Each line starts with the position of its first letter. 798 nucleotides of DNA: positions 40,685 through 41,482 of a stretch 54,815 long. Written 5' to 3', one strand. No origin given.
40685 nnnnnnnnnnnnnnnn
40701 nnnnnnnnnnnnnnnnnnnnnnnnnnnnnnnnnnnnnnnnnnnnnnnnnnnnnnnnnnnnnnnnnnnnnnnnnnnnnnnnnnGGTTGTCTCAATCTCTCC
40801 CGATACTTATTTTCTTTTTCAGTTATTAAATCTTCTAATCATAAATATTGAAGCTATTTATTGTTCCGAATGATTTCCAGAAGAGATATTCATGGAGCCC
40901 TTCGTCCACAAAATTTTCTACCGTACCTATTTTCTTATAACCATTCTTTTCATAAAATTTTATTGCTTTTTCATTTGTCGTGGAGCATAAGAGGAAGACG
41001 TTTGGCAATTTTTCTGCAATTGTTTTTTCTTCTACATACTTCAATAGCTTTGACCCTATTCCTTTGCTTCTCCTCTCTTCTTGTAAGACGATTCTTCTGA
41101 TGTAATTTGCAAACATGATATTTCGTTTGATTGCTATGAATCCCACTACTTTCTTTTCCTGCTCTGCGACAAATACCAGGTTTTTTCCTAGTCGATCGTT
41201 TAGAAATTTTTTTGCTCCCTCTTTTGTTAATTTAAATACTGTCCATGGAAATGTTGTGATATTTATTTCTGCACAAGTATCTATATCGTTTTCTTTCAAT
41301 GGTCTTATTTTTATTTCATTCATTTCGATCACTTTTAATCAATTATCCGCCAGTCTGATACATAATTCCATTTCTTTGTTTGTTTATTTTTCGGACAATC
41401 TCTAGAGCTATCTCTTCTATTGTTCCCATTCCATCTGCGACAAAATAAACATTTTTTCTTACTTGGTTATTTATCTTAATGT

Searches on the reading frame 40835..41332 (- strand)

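Call 3: search_protein_families(library=pfam, proteins=[window:40835-41332:-], max_evalue=0.1)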
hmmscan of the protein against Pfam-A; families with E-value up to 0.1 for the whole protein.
window:40835-41332:- (165 aa): 7 families
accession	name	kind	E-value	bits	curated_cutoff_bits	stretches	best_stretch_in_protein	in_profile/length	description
PF13508.13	Acetyltransf_7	-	2.2e-16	60.5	27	1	51-134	3-84/84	Acetyltransferase (GNAT) domain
PF00583.31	Acetyltransf_1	-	5.4e-16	59.4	20.7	1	38-132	20-116/116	Acetyltransferase (GNAT) family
PF13673.13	Acetyltransf_10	-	7.8e-15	55.4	23.6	1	41-138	23-113/128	Acetyltransferase (GNAT) domain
PF13420.13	Acetyltransf_4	-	1.3e-07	32.2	24.3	1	9-145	1-147/155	Acetyltransferase (GNAT) domain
PF08445.16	FR47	-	6.9e-07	29.6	22.1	1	78-137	24-81/86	FR47-like protein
PF13527.13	Acetyltransf_9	-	7e-06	26.5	25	1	8-134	1-126/127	Acetyltransferase (GNAT) domain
PF13302.13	Acetyltransf_3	-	1e-05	26.7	25.4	1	8-133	3-138/138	Acetyltransferase (GNAT) domain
